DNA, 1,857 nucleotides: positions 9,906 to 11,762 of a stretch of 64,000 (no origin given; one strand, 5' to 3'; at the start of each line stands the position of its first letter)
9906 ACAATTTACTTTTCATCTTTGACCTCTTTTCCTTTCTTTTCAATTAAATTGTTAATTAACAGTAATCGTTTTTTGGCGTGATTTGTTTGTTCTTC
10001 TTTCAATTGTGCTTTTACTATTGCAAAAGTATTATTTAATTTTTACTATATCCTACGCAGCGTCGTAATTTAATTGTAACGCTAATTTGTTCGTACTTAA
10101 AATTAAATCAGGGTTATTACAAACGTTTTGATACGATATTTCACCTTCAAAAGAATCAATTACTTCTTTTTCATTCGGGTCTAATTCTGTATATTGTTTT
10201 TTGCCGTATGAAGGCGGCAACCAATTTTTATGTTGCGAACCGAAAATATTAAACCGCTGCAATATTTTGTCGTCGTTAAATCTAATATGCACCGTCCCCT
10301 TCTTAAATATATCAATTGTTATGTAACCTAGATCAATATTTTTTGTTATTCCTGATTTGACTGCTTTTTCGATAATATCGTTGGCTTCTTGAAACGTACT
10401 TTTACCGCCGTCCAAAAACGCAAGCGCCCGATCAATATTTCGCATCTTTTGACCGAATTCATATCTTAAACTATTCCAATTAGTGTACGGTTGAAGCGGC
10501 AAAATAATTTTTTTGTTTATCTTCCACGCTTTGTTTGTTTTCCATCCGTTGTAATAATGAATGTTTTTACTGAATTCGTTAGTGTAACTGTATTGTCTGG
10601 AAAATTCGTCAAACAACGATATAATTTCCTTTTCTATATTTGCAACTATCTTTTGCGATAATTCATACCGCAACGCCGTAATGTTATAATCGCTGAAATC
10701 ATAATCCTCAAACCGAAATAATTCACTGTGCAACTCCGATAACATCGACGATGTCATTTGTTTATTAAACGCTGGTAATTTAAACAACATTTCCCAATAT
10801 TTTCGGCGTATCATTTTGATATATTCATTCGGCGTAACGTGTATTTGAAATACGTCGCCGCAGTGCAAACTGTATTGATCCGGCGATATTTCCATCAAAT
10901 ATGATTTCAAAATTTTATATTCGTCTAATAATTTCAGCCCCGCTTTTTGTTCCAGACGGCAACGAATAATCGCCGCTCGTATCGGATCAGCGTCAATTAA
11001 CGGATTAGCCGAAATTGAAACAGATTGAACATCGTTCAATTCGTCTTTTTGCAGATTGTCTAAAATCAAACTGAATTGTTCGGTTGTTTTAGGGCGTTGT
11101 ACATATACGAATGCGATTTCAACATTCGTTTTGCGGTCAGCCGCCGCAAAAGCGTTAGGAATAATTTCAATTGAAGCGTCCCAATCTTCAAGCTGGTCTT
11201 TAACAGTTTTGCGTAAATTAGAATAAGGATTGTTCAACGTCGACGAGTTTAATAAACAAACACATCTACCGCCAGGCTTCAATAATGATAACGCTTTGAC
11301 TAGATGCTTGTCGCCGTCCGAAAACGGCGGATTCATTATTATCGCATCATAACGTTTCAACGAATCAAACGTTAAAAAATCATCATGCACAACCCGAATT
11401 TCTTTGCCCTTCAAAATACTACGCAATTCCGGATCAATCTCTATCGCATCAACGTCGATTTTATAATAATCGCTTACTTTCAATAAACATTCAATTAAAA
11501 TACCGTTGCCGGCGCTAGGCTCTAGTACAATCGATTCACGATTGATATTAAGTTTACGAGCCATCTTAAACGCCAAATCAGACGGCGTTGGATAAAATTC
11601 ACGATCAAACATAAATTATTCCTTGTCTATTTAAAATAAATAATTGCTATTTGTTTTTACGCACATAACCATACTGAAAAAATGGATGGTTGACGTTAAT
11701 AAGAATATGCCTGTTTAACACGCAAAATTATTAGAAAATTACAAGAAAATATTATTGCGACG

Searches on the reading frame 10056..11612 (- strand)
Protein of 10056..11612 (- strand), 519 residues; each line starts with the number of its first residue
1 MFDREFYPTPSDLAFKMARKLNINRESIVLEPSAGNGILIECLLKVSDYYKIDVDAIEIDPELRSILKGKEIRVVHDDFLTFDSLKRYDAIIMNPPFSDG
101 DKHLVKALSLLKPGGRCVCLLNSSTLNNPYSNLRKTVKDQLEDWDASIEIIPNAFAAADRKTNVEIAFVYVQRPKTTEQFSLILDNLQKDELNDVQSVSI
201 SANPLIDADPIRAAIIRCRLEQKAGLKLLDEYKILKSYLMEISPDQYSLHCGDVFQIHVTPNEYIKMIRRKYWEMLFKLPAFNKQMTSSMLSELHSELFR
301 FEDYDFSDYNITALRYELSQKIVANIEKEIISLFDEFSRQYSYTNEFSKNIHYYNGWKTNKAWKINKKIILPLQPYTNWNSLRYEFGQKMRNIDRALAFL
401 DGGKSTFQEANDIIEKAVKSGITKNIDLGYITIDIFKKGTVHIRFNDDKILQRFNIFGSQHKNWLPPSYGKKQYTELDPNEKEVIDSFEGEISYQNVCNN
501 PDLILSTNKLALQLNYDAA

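Call 17: search_protein_families(library=phrogs, proteins=[window:10056-11612:-], max_evalue=0.001)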
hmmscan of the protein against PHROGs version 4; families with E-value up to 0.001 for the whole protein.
window:10056-11612:- (519 aa): 14 families
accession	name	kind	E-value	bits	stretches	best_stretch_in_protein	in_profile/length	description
phrog_32703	-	unknown function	1.7e-49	169.9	1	2-469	7-476/480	-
phrog_9133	-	unknown function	1.6e-30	106.7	1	3-178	733-909/1259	-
phrog_6263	-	other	8.4e-30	104.9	1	5-127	393-513/548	DNA methyltransferase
phrog_11358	-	unknown function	3.1e-27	95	1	5-159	1847-1999/3431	-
phrog_18947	-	unknown function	8e-25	87.3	1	6-176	569-739/1537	-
phrog_15406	-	other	1e-23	83.5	1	5-176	1250-1420/2789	DNA methyltransferase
phrog_9793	-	unknown function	1.2e-23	84.3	1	6-156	605-752/772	-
phrog_22901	-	unknown function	1.4e-19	70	1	5-184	634-813/1394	-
phrog_10691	-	unknown function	1e-15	56.3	1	5-122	2358-2476/3925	-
phrog_799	-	other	4.7e-15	56.7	1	4-128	212-323/458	DNA methyltransferase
phrog_5143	-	unknown function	1.8e-10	39.5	1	4-159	1800-1956/2204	-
phrog_3820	-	other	1.6e-08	34.9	1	9-98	53-139/255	DNA methyltransferase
phrog_5172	-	unknown function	1.4e-06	28.3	1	7-119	23-129/377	-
phrog_31814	-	other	2.6e-06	28.6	1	1-93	6-93/95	DNA methyltransferase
